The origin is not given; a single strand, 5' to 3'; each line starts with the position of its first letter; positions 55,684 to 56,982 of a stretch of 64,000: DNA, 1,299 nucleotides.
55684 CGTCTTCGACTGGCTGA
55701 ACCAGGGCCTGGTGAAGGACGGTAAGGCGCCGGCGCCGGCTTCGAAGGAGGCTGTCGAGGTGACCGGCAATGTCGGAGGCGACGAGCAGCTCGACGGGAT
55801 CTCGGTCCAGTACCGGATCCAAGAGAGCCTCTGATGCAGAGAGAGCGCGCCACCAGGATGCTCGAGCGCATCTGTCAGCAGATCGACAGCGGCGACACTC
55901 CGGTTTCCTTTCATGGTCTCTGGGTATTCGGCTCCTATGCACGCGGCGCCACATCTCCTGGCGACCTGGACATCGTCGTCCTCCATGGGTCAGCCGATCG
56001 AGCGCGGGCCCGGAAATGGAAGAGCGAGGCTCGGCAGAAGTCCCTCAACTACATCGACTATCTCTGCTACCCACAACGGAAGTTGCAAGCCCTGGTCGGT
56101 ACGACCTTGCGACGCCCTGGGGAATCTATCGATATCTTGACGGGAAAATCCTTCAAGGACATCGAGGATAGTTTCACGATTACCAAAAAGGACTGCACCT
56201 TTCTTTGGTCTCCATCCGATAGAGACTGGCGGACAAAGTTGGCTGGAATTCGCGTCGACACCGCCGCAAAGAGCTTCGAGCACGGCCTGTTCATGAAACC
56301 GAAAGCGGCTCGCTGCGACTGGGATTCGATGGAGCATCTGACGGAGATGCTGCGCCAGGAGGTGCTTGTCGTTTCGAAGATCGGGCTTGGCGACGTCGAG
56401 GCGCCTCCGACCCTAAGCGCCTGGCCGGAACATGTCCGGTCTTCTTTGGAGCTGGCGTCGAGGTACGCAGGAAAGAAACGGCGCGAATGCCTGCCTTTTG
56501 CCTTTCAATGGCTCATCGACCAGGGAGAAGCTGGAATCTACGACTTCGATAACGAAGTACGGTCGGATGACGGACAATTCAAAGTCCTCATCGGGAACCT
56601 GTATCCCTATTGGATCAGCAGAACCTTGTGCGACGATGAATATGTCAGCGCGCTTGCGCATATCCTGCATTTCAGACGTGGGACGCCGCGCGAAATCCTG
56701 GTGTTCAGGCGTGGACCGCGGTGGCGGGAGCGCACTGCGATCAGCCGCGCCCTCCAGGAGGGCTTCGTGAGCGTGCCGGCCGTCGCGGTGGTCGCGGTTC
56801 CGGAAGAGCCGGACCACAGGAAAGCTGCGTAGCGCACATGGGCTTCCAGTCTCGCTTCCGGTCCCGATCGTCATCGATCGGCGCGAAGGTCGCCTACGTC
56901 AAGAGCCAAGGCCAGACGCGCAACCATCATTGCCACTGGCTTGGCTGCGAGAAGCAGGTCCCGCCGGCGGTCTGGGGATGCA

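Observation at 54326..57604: HNH-RNA ligase fusion in an operon with a low-GC pol-beta nucleotidyltransferase and a Cys/His zinc-finger-like protein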

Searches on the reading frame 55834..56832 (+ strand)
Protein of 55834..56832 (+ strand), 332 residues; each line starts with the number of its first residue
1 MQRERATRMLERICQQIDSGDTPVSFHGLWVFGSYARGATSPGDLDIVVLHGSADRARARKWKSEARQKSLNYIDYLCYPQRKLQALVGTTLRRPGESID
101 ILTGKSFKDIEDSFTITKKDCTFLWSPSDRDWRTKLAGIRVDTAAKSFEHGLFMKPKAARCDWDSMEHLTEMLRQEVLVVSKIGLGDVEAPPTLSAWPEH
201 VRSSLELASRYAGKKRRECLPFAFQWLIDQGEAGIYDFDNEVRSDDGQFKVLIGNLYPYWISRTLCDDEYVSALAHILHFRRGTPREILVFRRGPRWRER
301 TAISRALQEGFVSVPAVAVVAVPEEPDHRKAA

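Call 3: search_protein_families(library=pfam, proteins=[window:55834-56832:+], max_evalue=0.1)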
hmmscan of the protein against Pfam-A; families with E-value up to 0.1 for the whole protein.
window:55834-56832:+ (332 aa): 5 families
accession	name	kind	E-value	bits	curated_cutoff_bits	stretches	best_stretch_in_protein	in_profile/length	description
PF14792.12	DNA_pol_B_palm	-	0.00034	21.3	25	1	29-58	27-56/113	DNA polymerase beta palm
PF01909.29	NTP_transf_2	-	0.00078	20.2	21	1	29-65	17-59/93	Nucleotidyltransferase domain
PF22014.2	DUF6932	-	0.0016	19.3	27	1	2-63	30-89/142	Family of unknown function (DUF6932)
PF18765.7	Polbeta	-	0.03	14.9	26.9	1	29-69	16-58/93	Polymerase beta, Nucleotidyltransferase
PF23378.1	DUF7095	-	0.034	14.4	27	1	3-49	2-48/213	Family of unknown function (DUF7095)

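Call 4: search_protein_families(library=phrogs, proteins=[window:55834-56832:+], max_evalue=0.01)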
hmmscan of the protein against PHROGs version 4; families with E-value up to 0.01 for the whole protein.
window:55834-56832:+ (332 aa): 0 families

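Call 5: search_protein_families(library=ncbifam, proteins=[window:55834-56832:+], max_evalue=0.1)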
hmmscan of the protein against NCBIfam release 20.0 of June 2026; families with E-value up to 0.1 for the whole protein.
window:55834-56832:+ (332 aa): 1 family
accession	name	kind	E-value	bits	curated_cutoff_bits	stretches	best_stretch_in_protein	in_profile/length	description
NF047752.1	MntA_antitoxin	equivalog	0.012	15.5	60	1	28-59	9-42/106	type VII toxin-antitoxin system MntA family adenylyltransferase antitoxin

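Call 6: search_protein_families(library=padloc, proteins=[window:55834-56832:+], max_evalue=0.1)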
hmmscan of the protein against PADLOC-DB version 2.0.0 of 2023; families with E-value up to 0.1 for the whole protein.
window:55834-56832:+ (332 aa): 4 families
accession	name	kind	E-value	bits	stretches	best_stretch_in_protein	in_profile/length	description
PDLC04903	PDC-S09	-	0.014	13.7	1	26-58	26-60/108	-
PDLC04907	PDC-S09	-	0.016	13.3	1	24-59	25-62/114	-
PDLC04744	PDC-M63A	-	0.023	12.7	1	28-54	58-84/152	-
PDLC04904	PDC-S09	-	0.04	12.1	0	15-49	14-49/104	-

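Call 8: search_dna_similar(query=window:55834-56832:+, collection=phages, mode=protein, max_rows=25, max_evalue=0.01)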
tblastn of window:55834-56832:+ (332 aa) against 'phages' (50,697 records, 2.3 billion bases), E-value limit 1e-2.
No match.

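Call 10: search_solved_structures(query=window:55834-56832:+, max_evalue=1, show_alignments=2)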
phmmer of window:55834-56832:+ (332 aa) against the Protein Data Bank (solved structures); distinct sequences matched with E-value up to 1: 1.
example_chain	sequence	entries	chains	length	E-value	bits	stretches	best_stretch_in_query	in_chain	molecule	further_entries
9cd2_A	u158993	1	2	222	0.95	11.7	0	111-177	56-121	ZDHYS365 multi-ubiquitin domain protein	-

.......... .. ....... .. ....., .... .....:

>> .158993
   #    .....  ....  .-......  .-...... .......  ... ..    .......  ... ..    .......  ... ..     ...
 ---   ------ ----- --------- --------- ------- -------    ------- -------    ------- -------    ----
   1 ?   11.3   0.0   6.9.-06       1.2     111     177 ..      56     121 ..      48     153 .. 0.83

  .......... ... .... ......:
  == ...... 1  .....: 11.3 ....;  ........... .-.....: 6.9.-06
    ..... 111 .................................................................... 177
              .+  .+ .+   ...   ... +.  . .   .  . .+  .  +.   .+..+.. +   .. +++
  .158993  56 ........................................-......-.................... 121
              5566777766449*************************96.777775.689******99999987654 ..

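Call 16: find_homologous_proteins(query=window:55834-56832:+, max_evalue=0.001)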
Query window:55834-56832:+ (332 aa): 4 proteins with E <= 0.001 among 6607 candidates.
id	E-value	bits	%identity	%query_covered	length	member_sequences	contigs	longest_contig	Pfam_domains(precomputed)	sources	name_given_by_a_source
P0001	3.7e-226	768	100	100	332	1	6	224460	-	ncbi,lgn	-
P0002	2.2e-50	190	36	91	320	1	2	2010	-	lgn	-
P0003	3.6e-49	186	35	91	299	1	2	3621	PF01909.30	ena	-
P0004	5.3e-24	103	29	89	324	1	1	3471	PF01909.30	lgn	-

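Call 20: find_encoding_contigs(protein=P0001, flank=10000, max_places=6)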
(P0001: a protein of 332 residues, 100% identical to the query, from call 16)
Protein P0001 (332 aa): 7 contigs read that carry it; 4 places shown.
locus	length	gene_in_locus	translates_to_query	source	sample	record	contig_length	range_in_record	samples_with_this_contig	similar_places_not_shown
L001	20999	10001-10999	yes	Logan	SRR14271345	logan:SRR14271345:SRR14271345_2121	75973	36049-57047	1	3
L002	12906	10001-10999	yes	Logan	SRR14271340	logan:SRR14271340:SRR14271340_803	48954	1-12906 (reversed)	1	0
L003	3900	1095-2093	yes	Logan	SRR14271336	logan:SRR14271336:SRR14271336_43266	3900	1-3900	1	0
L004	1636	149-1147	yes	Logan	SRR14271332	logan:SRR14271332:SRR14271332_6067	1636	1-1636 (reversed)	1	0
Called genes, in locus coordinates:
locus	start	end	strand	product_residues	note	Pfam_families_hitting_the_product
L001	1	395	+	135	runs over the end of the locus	-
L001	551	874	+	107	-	-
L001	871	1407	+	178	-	-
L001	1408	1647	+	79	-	-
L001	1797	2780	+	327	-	-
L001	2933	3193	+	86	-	-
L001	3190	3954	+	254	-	-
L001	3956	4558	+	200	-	-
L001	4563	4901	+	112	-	-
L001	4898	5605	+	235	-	-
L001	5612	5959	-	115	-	-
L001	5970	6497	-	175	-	-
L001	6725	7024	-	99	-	-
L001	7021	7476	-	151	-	-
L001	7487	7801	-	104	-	-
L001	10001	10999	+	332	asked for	-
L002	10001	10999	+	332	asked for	-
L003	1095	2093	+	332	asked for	-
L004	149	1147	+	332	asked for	-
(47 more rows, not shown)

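Call 21: find_encoding_contigs(protein=P0002, flank=10000)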
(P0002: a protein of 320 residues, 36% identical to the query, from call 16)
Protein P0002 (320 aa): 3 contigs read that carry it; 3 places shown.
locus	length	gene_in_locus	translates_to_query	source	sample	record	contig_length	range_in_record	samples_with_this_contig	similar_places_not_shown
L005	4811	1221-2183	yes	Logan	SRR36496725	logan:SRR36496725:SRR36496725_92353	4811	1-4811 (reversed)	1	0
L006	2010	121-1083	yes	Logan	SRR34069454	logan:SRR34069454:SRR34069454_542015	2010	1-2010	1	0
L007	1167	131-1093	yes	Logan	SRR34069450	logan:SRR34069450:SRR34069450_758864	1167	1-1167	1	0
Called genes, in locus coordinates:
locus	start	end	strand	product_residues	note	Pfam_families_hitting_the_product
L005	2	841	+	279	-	?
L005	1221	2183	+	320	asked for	-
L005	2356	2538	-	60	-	-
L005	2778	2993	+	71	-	-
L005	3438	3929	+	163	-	-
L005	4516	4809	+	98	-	?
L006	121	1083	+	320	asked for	-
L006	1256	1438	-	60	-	-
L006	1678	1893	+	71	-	-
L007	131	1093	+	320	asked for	-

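Call 22: find_encoding_contigs(protein=P0003, flank=10000)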
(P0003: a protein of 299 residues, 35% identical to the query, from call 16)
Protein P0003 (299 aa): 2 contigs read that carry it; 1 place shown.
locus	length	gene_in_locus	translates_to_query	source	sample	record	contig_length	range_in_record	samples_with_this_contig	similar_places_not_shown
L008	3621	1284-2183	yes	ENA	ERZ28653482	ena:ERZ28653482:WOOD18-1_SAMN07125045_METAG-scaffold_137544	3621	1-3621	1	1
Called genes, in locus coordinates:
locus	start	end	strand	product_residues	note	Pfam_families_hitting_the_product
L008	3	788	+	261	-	?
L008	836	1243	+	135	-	-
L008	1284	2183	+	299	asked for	PF01909:NTP_transf_2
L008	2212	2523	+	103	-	PF19935:DUF6398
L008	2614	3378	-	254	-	-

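Call 23: find_encoding_contigs(protein=P0004, flank=10000)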
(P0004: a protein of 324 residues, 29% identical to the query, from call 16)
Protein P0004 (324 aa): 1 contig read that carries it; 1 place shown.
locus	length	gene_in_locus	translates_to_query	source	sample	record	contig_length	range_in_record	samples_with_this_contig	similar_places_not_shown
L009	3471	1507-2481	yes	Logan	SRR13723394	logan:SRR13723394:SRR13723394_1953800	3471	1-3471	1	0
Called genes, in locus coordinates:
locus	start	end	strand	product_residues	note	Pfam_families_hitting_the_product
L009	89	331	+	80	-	-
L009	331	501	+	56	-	PF08220:HTH_DeoR (weak)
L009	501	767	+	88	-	-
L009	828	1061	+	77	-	-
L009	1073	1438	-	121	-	-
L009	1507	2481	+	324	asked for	PF01909:NTP_transf_2 (faint)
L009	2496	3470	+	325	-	?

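Call 29: predict_structure(alignment_id=A1)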
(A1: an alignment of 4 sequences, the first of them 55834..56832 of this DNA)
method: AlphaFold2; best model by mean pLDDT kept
length: 332 residues; sequences in the alignment: 4
mean_pLDDT: 72.7   pTM: 0.50
mean pLDDT of the five models: 72.7, 69.1, 66.7, 66.0, 65.2
residues with pLDDT >= 90: 18; 70-90: 204; 50-70: 65; < 50: 45
segments of 3 or more residues with pLDDT < 50: 36-43, 143-148, 306-332
pLDDT, mean of each block of 10 residues (from residue 1): 69 88 85 53 63 84 83 73 84 76 76 54 83 78 48 70 74 88 69 78 83 80 87 68 87 82 82 84 72 84 51 35 37 36
secondary structure, 60 per line:
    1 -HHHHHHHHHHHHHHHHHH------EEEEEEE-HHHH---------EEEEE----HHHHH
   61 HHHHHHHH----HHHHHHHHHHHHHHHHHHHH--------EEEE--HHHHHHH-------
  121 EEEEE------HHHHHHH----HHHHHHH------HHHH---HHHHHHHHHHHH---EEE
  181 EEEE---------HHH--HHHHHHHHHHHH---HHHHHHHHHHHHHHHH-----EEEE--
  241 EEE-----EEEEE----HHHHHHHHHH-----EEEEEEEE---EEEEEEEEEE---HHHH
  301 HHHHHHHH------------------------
elements in order: H2-19 E26-32 H34-37 E47-51 H56-68 H73-92 E101-104 H107-113 E121-125 H132-138 H143-149 H156-159 H163-174 E178-184 H199-210 H214-229 E235-238 E241-243 E249-253 H258-267 E273-280 E284-293 H297-308

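Call 38: search_protein_representatives(alignment_id=A1)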
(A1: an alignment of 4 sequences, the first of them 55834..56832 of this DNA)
Query: 4 sequences, 300 profile positions. Proteins with E-value up to 0.001 (for the whole library): 618; up to 1e-10: 245; up to 1e-30: 73. The best 150 are listed.
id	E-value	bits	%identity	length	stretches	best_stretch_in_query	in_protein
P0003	1.1e-147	507.4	-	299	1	1-300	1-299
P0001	5.9e-135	465.6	-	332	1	1-300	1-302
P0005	2.2e-106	371.8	-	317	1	2-297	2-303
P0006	6.6e-96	337.4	-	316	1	1-297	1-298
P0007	2.6e-93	328.9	-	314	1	1-297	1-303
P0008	1.2e-89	316.8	-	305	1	1-297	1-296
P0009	3.1e-84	299.0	-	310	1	1-298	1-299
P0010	1.8e-83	296.6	-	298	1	1-299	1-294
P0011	6.7e-83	294.7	-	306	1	2-297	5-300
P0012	9.5e-83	294.2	-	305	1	1-297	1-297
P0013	2.7e-82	292.7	-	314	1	1-297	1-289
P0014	3.8e-79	282.3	-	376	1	1-297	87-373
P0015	1.6e-78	280.3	-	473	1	2-298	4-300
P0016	4.3e-78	278.9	-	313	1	1-297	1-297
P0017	1.2e-77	277.5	-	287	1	14-298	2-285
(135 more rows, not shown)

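Call 42: search_protein_families(library=pfam, alignment_id=A2, max_evalue=0.01)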
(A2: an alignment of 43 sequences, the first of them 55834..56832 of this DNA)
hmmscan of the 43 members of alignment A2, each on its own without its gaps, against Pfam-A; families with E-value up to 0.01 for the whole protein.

A. member 1, window:55834-56832:+ (332 aa): 3 families
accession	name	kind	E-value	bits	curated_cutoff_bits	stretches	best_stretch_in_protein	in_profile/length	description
PF14792.12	DNA_pol_B_palm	-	0.00034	21.3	25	1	29-58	27-56/113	DNA polymerase beta palm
PF01909.29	NTP_transf_2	-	0.00078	20.2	21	1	29-65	17-59/93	Nucleotidyltransferase domain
PF22014.2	DUF6932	-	0.0016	19.3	27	1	2-63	30-89/142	Family of unknown function (DUF6932)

B. families by the number of members that match (of 43 scanned): 6 families
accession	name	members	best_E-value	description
PF01909.29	NTP_transf_2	38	6.1e-08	Nucleotidyltransferase domain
PF22014.2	DUF6932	28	1.2e-05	Family of unknown function (DUF6932)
PF18765.7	Polbeta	26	1.4e-05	Polymerase beta, Nucleotidyltransferase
PF14792.12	DNA_pol_B_palm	24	4.9e-07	DNA polymerase beta palm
PF23378.1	DUF7095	14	1.8e-05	Family of unknown function (DUF7095)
PF22600.2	MTPAP-like_central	1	0.0081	Poly(A) RNA polymerase, mitochondrial-like, central palm domain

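Call 44: find_related_loci(query=A2, collection=genome_contigs, flank=6000)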
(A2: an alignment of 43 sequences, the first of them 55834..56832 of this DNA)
Query A2 (332 aa) in genome_contigs; peptide patterns used: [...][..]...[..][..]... (x = any residue, [..] = any of these).
118 stretches matched a pattern; 96 encode a relative of the query (tblastn E <= 1e-3); the best 80 are kept; 80 distinct loci.
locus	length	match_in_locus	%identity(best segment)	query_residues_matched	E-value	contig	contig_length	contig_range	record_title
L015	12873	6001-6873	33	1-298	4e-41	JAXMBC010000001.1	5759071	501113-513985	MAG: Gemmatales bacterium isolate STL-PLA26 C1.125.fa-1, whole genome shotgun sequence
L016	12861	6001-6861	32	1-299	1e-38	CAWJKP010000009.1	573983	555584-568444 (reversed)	MAG: Pirellulales bacterium isolate MFD05580.bin.2.29 genome assembly, contig: contig_8631, whole genome shotgun sequenc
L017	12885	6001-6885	34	1-298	2e-47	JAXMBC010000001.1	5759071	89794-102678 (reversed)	MAG: Gemmatales bacterium isolate STL-PLA26 C1.125.fa-1, whole genome shotgun sequence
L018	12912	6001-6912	31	1-305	7e-37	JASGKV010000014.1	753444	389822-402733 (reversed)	MAG: Pirellulales bacterium isolate 5N623 JMF-2111-06-0005.ont.bin.623_13, whole genome shotgun sequence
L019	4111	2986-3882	30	3-296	2e-35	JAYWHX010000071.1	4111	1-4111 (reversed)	MAG: Planctomycetota bacterium isolate GLR80_GL56_UP_1_metabat_48 GLR80_GL56_UP_1_metabat_48_70, whole genome shotgun se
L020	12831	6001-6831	30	1-295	6e-33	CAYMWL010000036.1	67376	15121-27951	MAG TPA_asm: uncultured Pirellulaceae bacterium isolate SRP287051_co2_180 genome assembly, contig: NODE_937_length_67376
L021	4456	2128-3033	30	1-300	4e-31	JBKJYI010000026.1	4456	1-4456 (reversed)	MAG: Phycisphaerae bacterium isolate swi_bin.202 k127_14886501, whole genome shotgun sequence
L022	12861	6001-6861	28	1-297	4e-31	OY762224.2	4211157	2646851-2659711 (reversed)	MAG: Thermoguttaceae bacterium isolate 39c07490-4977-4a7b-b225-7b15415de21e genome assembly, chromosome: 1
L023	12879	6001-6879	29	1-302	2e-30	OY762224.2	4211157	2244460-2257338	MAG: Thermoguttaceae bacterium isolate 39c07490-4977-4a7b-b225-7b15415de21e genome assembly, chromosome: 1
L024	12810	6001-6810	30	23-297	8e-25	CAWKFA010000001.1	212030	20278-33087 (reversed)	MAG: uncultured Planctomycetota bacterium isolate MFD01213.bin.2.22 genome assembly, contig: contig_13405, whole genome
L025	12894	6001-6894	27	1-300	7e-31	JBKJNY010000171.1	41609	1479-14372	MAG: Pirellulaceae bacterium isolate ant_bin.39 S1Ck117_3582940_flag_0_multi_27.9935_len_41609, whole genome shotgun seq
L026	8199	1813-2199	29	1-128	5e-13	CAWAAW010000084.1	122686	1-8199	MAG: uncultured Planctomycetota bacterium isolate MFD01716.bin.2.43 genome assembly, contig: contig_76830, whole genome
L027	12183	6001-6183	51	1-59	2e-11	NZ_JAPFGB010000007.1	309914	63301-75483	Saccharopolyspora sp. NFXS83 Saccharopolyspora_sp._NFXS83_7, whole genome shotgun sequence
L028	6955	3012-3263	39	1-91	5e-11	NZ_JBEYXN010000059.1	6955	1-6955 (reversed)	Streptomyces sp. NPDC046866 NPDC046866_52_E11.ctg-0059, whole genome shotgun sequence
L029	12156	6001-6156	50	1-51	7e-11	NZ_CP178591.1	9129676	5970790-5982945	Streptomyces sp. A5-4 chromosome, complete genome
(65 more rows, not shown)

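Call 62: predict_structure(alignment_id=A2)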
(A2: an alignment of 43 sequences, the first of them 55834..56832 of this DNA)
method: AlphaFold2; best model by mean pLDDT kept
length: 332 residues; sequences in the alignment: 43
mean_pLDDT: 91.3   pTM: 0.80
mean pLDDT of the five models: 91.3, 90.7, 90.5, 90.1, 89.4
residues with pLDDT >= 90: 274; 70-90: 28; 50-70: 14; < 50: 16
segments of 3 or more residues with pLDDT < 50: 313-323, 330-332
pLDDT, mean of each block of 10 residues (from residue 1): 98 98 97 96 97 97 98 97 97 97 96 91 98 98 82 92 92 96 79 88 96 96 96 94 97 95 92 97 93 97 88 46 50 44
secondary structure, 60 per line:
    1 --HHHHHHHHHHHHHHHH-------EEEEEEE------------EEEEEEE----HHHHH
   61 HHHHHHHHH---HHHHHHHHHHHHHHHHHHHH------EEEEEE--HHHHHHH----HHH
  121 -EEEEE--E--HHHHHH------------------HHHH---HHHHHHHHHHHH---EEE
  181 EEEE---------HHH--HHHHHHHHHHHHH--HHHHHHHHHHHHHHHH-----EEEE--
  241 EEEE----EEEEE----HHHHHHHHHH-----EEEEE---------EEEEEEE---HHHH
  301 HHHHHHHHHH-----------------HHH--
elements in order: H3-18 E26-32 E45-51 H56-69 H73-92 E99-104 H107-113 E122-126 H132-137 H156-159 H163-174 E178-184 H199-211 H214-229 E235-238 E241-244 E249-253 H258-267 E273-277 E287-293 H297-310

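Call 75: fold_search(model_id=the predicted structure, library=viral)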
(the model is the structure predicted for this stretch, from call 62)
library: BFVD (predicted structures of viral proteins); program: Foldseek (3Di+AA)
matches with E <= 10: 217; with E <= 0.001: 0
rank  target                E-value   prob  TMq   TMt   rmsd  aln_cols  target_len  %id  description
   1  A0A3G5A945            1.6e-02  0.60  0.25  0.15  16.7       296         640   12  Uncharacterized protein [Hyperionvirus sp.]
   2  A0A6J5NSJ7            2.0e-02  0.38  0.18  0.17  14.8       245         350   12  Uncharacterized protein [uncultured Caudovirales phage]
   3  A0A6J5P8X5            5.5e-02  0.23  0.17  0.09  16.1       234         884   13  Uncharacterized protein [uncultured Caudovirales phage]
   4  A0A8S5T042            6.9e-02  0.25  0.19  0.14  17.1       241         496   12  Uncharacterized protein [Myoviridae sp. ctWb16]
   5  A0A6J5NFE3            1.7e-01  0.25  0.19  0.17  13.8       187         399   10  PD-(D/E)XK endonuclease-like domain-containing protein [uncultured Caudovirales phage]
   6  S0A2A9                1.8e-01  0.18  0.15  0.22  16.4       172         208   13  Exonuclease, YqaJ (Recombinase) [Cellulophaga phage phi10:1]
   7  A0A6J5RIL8            2.4e-01  0.28  0.17  0.18  14.0       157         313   11  Uncharacterized protein [uncultured Caudovirales phage]
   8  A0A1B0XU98            3.5e-01  0.11  0.17  0.17  20.6       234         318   13  (no name in the UniProt tables at hand)
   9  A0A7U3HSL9            3.7e-01  0.05  0.11  0.16  19.1       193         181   10  (no name in the UniProt tables at hand)
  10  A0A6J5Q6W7            4.2e-01  0.13  0.18  0.33   7.7       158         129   10  Uncharacterized protein [uncultured Caudovirales phage]
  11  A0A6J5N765            5.3e-01  0.06  0.16  0.17  16.9       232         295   13  PD-(D/E)XK nuclease superfamily [uncultured Caudovirales phage]
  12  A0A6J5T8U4            5.3e-01  0.03  0.11  0.07  20.5       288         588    7  Uncharacterized protein [uncultured Caudovirales phage]
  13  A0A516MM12            5.6e-01  0.18  0.20  0.18  12.2       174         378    6  (no name in the UniProt tables at hand)
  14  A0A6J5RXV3            6.3e-01  0.11  0.16  0.19  10.0       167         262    7  COG2887 RecB family exonuclease [uncultured Caudovirales phage]
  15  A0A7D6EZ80            7.1e-01  0.02  0.08  0.10  21.8       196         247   12  Uncharacterized protein [Aeromonas phage D3]
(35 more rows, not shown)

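Call 91: find_related_loci(query=A2, collection=viral_contigs, flank=10000)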
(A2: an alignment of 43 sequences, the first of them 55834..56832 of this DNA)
Query A2 (332 aa) in viral_contigs; peptide patterns used: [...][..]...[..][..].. (x = any residue, [..] = any of these).
5 stretches matched a pattern; 2 encode a relative of the query (tblastn E <= 1e-3); 2 distinct loci.
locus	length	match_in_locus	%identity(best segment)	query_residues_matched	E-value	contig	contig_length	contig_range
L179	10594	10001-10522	27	1-174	8e-9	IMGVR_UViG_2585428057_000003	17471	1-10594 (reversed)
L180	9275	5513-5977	25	1-145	5e-7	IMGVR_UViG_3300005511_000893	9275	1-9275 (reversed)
